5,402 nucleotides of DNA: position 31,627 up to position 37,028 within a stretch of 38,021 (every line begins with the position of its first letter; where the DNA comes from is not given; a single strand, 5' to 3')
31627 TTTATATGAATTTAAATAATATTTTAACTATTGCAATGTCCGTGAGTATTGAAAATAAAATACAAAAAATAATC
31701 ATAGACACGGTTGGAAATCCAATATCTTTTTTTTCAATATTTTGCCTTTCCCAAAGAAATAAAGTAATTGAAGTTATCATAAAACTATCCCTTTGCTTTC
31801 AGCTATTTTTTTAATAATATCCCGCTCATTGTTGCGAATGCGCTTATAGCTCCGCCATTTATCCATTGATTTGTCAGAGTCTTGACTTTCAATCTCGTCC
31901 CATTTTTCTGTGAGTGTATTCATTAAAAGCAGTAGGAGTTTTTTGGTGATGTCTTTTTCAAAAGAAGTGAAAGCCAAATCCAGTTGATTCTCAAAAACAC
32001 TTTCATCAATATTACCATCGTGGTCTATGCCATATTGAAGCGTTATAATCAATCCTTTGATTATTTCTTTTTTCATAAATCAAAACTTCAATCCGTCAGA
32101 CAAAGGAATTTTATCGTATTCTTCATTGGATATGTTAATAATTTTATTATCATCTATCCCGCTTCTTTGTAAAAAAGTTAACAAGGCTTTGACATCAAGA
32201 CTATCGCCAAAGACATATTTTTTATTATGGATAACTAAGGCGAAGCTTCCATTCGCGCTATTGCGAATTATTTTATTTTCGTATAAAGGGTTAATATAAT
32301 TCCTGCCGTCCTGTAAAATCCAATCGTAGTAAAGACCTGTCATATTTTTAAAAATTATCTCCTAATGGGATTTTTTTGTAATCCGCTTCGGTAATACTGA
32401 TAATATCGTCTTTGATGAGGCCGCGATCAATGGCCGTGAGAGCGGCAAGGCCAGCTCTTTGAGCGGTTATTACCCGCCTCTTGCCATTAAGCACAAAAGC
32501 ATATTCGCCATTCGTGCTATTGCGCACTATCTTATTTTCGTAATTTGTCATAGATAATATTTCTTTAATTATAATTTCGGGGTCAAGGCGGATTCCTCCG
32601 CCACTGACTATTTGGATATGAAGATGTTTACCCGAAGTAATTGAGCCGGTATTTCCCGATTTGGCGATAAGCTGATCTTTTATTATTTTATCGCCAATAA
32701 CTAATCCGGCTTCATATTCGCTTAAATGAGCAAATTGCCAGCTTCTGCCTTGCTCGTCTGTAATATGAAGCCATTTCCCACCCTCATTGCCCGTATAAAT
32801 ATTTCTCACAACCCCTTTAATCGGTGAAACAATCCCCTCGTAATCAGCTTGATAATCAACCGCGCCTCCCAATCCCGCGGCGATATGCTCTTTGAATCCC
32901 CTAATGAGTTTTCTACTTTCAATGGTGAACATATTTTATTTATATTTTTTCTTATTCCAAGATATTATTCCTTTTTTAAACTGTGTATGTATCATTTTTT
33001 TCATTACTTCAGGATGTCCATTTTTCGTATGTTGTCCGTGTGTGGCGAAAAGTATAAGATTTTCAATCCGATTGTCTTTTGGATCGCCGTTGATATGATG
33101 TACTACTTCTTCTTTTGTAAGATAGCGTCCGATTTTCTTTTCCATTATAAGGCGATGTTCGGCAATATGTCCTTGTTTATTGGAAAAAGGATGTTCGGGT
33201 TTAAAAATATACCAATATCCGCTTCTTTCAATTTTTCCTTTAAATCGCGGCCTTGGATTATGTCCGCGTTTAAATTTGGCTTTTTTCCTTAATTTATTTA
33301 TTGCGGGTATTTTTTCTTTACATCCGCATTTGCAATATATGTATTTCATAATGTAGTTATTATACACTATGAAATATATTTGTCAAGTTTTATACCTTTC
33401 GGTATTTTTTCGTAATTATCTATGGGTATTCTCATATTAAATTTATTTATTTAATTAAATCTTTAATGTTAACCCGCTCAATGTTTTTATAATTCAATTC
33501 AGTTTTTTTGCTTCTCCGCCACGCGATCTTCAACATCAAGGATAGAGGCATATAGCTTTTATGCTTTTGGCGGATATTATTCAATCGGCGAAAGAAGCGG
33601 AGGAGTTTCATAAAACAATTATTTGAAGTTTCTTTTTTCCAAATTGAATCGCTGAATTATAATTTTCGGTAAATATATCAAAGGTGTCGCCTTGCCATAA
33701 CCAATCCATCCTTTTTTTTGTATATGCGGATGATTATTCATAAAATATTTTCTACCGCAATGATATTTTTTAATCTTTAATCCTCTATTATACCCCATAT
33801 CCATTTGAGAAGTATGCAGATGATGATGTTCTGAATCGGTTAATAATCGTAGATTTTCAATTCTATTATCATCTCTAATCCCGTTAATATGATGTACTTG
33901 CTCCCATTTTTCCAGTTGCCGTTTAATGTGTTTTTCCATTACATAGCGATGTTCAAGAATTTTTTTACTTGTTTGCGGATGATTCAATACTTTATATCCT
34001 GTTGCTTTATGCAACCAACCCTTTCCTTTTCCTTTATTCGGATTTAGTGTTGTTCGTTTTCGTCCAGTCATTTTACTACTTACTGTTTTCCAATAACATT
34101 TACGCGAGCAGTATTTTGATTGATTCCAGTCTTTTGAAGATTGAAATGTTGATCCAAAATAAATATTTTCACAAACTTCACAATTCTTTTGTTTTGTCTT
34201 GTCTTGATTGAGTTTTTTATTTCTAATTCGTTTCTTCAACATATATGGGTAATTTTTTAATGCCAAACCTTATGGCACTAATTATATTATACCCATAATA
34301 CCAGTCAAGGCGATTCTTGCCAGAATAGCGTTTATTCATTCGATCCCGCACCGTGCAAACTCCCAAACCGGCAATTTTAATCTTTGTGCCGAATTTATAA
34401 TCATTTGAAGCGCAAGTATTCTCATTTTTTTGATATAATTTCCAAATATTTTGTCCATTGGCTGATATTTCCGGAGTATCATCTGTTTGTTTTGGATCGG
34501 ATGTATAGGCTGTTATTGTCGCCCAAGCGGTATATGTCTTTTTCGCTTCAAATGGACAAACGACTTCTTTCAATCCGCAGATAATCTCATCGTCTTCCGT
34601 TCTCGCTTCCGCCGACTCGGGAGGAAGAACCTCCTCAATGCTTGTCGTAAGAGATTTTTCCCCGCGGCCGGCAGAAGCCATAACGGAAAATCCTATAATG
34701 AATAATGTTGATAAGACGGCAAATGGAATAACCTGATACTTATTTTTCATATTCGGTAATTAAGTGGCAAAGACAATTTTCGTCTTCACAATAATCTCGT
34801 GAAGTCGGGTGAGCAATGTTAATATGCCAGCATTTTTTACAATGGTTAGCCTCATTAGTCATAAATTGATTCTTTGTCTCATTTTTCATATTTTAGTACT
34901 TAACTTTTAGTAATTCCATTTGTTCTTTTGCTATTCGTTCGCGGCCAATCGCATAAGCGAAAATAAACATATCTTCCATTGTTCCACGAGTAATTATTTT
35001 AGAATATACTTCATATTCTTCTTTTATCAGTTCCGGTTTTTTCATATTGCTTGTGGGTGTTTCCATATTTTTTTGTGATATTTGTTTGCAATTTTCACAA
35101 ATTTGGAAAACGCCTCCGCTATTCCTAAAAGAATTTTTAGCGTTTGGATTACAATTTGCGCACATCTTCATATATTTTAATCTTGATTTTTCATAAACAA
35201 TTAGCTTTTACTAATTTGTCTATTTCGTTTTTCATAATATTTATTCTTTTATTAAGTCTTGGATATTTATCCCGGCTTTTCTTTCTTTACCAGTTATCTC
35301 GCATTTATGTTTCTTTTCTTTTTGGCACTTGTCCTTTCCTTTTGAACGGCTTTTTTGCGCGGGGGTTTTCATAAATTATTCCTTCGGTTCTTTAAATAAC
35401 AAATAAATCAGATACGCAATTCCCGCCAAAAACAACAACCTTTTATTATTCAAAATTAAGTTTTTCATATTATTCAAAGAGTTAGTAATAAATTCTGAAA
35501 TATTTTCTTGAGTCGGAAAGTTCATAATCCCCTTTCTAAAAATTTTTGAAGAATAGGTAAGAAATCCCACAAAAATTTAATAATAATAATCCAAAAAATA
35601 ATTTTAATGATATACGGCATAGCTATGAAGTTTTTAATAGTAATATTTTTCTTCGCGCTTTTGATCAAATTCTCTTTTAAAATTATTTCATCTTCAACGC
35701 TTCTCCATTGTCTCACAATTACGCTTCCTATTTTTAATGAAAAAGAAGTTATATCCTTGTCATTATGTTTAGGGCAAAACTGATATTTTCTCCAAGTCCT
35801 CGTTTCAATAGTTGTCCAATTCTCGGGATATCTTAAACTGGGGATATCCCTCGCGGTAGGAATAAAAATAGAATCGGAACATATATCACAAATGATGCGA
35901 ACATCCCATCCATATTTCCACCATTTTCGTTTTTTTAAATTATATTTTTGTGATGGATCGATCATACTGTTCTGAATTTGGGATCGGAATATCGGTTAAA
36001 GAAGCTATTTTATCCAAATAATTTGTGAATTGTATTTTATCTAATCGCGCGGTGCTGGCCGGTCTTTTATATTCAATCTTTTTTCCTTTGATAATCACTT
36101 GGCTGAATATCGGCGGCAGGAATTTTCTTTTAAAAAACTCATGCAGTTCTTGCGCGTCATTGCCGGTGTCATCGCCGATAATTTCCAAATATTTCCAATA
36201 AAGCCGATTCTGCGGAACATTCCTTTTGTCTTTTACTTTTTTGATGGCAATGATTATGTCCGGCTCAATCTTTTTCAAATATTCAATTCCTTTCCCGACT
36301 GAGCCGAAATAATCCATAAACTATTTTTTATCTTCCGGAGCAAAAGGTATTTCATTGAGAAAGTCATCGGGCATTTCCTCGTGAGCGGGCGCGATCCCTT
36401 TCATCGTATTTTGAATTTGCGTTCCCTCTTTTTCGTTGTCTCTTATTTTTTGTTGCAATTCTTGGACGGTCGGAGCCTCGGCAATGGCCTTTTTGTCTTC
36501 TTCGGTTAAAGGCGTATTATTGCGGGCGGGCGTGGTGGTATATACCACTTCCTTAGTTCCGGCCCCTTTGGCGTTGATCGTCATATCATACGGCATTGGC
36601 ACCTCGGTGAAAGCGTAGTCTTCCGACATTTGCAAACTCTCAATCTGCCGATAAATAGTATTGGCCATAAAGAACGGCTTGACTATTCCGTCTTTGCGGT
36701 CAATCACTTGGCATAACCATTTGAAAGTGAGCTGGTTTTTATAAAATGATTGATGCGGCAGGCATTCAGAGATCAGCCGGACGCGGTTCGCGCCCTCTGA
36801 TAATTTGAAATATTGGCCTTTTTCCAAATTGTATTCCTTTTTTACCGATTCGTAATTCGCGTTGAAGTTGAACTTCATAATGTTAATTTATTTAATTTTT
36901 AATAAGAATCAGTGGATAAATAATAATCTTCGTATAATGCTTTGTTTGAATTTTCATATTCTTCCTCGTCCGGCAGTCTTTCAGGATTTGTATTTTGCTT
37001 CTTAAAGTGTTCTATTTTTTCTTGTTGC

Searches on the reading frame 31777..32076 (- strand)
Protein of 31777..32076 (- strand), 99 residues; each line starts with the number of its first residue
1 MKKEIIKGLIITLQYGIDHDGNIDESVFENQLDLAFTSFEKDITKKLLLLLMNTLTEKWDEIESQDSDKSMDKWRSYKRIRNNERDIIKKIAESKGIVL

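Call 26: search_protein_families(library=phrogs, proteins=[window:31777-32076:-], max_evalue=0.01)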
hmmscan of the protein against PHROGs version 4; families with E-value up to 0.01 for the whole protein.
window:31777-32076:- (99 aa): 0 families

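Call 39: search_protein_families(library=pfam, proteins=[window:31777-32076:-], max_evalue=0.05)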
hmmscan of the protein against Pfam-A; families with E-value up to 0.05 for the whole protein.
window:31777-32076:- (99 aa): 1 family
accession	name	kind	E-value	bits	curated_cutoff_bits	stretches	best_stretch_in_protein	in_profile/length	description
PF08657.15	DASH_Spc34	-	0.0099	16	26.7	1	4-94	150-236/280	DASH complex subunit Spc34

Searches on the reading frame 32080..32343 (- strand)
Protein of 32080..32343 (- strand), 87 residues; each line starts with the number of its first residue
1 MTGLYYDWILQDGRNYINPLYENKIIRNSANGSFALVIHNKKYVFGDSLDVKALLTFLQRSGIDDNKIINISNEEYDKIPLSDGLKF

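Call 26: search_protein_families(library=phrogs, proteins=[window:32080-32343:-], max_evalue=0.01)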
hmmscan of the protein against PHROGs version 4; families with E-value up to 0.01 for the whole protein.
window:32080-32343:- (87 aa): 0 families

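Call 39: search_protein_families(library=pfam, proteins=[window:32080-32343:-], max_evalue=0.05)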
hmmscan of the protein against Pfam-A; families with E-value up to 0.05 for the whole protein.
window:32080-32343:- (87 aa): 1 family
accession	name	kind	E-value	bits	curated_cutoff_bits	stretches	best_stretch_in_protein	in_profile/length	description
PF03175.18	DNA_pol_B_2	-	0.0039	16.6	25.8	1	24-76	376-431/468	DNA polymerase type B, organellar and viral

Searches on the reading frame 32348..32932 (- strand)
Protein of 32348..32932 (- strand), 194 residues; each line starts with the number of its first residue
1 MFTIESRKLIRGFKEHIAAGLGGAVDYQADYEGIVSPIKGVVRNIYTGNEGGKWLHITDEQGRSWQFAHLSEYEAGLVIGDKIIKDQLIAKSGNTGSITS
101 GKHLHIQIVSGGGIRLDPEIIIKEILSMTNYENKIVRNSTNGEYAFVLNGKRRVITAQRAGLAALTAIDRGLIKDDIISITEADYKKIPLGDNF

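Call 26: search_protein_families(library=phrogs, proteins=[window:32348-32932:-], max_evalue=0.01)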
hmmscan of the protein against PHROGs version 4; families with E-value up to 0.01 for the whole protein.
window:32348-32932:- (194 aa): 10 families
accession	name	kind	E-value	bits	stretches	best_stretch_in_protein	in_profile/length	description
phrog_4070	-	tail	1.7e-12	47.3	1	24-111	627-712/989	tail length tape measure protein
phrog_7767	-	other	2.3e-12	48.1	1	11-134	14-132/194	metallo-endopeptidase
phrog_8537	-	unknown function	1.9e-10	41.6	1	17-125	11-121/384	-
phrog_1067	-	head and packaging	1.2e-06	28.3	1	49-134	788-860/991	minor head protein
phrog_33207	-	other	3e-06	28.3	1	34-123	41-130/240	metallo-endopeptidase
phrog_3578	-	lysis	8e-06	26.5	1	67-111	299-339/405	endolysin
phrog_16615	-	other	4.9e-05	23.3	1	50-112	449-508/529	peptidase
phrog_10030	-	tail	9.8e-05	20.8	1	58-117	1958-2014/2105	tail length tape measure protein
phrog_21656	-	other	0.00072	18.6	1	34-118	650-739/1022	peptidase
phrog_11037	-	unknown function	0.0037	17.5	1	76-111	252-286/365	-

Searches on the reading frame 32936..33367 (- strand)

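Call 26: search_protein_families(library=phrogs, proteins=[window:32936-33367:-], max_evalue=0.01)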
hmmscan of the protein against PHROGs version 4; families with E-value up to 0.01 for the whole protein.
window:32936-33367:- (143 aa): 17 families
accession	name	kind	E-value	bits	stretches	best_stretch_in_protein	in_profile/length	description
phrog_10730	-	DNA, RNA and nucleotide metabolism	5.1e-21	76.4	1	41-121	66-146/234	HNH endonuclease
phrog_20891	-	DNA, RNA and nucleotide metabolism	2e-16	61.3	1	32-109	117-195/219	HNH endonuclease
phrog_7545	-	DNA, RNA and nucleotide metabolism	3.8e-15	57.5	1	33-125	53-145/160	HNH endonuclease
phrog_15471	-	DNA, RNA and nucleotide metabolism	4.1e-14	53.8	1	46-129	13-81/183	HNH endonuclease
phrog_19902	-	DNA, RNA and nucleotide metabolism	1.5e-13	52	1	16-141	39-158/221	HNH endonuclease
phrog_14913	-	DNA, RNA and nucleotide metabolism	6.6e-11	43.5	1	63-117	35-88/149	HNH endonuclease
phrog_99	-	DNA, RNA and nucleotide metabolism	4.6e-10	40.7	1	32-130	133-215/383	HNH endonuclease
phrog_959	-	DNA, RNA and nucleotide metabolism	5.4e-10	40.2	1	63-116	53-105/138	HNH endonuclease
phrog_21964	-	DNA, RNA and nucleotide metabolism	3.2e-08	34.5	1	65-115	161-210/244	HNH endonuclease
phrog_59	-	DNA, RNA and nucleotide metabolism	9.9e-08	32.7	1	34-105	168-224/423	HNH endonuclease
phrog_25114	-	unknown function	3.1e-06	28.2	1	45-115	60-129/156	-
phrog_1492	-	DNA, RNA and nucleotide metabolism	1.5e-05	25.4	1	71-105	115-148/414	HNH endonuclease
phrog_37683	-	unknown function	0.00028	21.1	1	64-129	157-222/279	-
phrog_4578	-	DNA, RNA and nucleotide metabolism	0.00046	21.1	1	81-123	24-65/130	HNH endonuclease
phrog_1891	-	DNA, RNA and nucleotide metabolism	0.0062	17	0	27-107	125-203/255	HNH endonuclease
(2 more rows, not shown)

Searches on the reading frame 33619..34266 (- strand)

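Call 26: search_protein_families(library=phrogs, proteins=[window:33619-34266:-], max_evalue=0.01)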
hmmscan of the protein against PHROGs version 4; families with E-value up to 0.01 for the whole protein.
window:33619-34266:- (215 aa): 18 families
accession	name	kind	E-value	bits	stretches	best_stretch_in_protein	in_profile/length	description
phrog_20891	-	DNA, RNA and nucleotide metabolism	1.2e-14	55.4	1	26-144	77-195/219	HNH endonuclease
phrog_7545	-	DNA, RNA and nucleotide metabolism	1.4e-14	55.6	1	60-155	56-137/160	HNH endonuclease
phrog_10730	-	DNA, RNA and nucleotide metabolism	3.3e-13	50.8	1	101-154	91-144/234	HNH endonuclease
phrog_14913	-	DNA, RNA and nucleotide metabolism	1.1e-12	49.3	1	94-183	31-117/149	HNH endonuclease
phrog_99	-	DNA, RNA and nucleotide metabolism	1.9e-11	45.3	1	34-147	109-201/383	HNH endonuclease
phrog_15471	-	DNA, RNA and nucleotide metabolism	2.1e-11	45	1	89-160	16-81/183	HNH endonuclease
phrog_959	-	DNA, RNA and nucleotide metabolism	5.2e-09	37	1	82-153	36-108/138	HNH endonuclease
phrog_59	-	DNA, RNA and nucleotide metabolism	1.4e-08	35.5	1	77-148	162-232/423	HNH endonuclease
phrog_1271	-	DNA, RNA and nucleotide metabolism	2.1e-07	31.7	1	18-154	206-319/361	HNH endonuclease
phrog_37683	-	unknown function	1.4e-06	28.6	1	90-148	146-205/279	-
phrog_19902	-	DNA, RNA and nucleotide metabolism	3.6e-06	27.9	1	27-153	12-138/221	HNH endonuclease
phrog_25114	-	unknown function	1.6e-05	25.8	1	105-152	78-132/156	-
phrog_1492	-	DNA, RNA and nucleotide metabolism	1.9e-05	25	1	82-146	89-154/414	HNH endonuclease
phrog_21964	-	DNA, RNA and nucleotide metabolism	2.5e-05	25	1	95-155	156-216/244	HNH endonuclease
phrog_4578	-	DNA, RNA and nucleotide metabolism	0.00026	21.9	1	113-147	21-55/130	HNH endonuclease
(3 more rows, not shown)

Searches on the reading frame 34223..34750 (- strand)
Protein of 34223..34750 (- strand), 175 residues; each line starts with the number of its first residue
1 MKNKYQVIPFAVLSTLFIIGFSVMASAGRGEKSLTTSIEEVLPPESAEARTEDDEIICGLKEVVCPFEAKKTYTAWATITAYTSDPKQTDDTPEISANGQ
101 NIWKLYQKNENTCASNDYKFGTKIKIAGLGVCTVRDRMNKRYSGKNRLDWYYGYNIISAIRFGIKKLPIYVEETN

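Call 26: search_protein_families(library=phrogs, proteins=[window:34223-34750:-], max_evalue=0.01)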
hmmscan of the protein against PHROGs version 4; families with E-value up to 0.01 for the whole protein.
window:34223-34750:- (175 aa): 1 family
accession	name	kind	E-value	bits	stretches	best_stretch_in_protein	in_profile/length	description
phrog_6631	-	unknown function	7e-07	30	1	78-167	155-245/251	-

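Call 39: search_protein_families(library=pfam, proteins=[window:34223-34750:-], max_evalue=0.05)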
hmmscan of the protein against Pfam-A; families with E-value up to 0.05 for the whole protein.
window:34223-34750:- (175 aa): 0 families

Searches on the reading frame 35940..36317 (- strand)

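Call 26: search_protein_families(library=phrogs, proteins=[window:35940-36317:-], max_evalue=0.01)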
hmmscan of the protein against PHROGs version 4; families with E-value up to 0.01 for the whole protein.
window:35940-36317:- (125 aa): 2 families
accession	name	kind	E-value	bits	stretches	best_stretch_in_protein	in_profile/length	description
phrog_72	-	DNA, RNA and nucleotide metabolism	6e-15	56.7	1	20-105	40-132/161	NinB/ Orf homologous recombination mediator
phrog_7283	-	DNA, RNA and nucleotide metabolism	0.0024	18.9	1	22-88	31-94/156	NinB/ Orf homologous recombination mediator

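Call 40: search_protein_families(library=pfam, proteins=[window:35940-36317:-], max_evalue=0.05)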
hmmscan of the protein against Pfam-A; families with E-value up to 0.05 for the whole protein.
window:35940-36317:- (125 aa): 0 families

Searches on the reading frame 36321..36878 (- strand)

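Call 40: search_protein_families(library=pfam, proteins=[window:36321-36878:-], max_evalue=0.05)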
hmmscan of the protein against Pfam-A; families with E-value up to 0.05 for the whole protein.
window:36321-36878:- (185 aa): 0 families

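Call 88: search_protein_families(library=phrogs, proteins=[window:36321-36878:-], max_evalue=0.01)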
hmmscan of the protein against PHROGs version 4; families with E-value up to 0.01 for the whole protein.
window:36321-36878:- (185 aa): 3 families
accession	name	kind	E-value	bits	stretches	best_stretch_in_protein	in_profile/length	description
phrog_8542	-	unknown function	2.2e-09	38.2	1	52-136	120-205/298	-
phrog_1607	-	DNA, RNA and nucleotide metabolism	7.7e-07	30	1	54-155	99-214/285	single strand DNA binding protein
phrog_1192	-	DNA, RNA and nucleotide metabolism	4.4e-05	24.1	1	56-129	131-202/326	single strand DNA binding protein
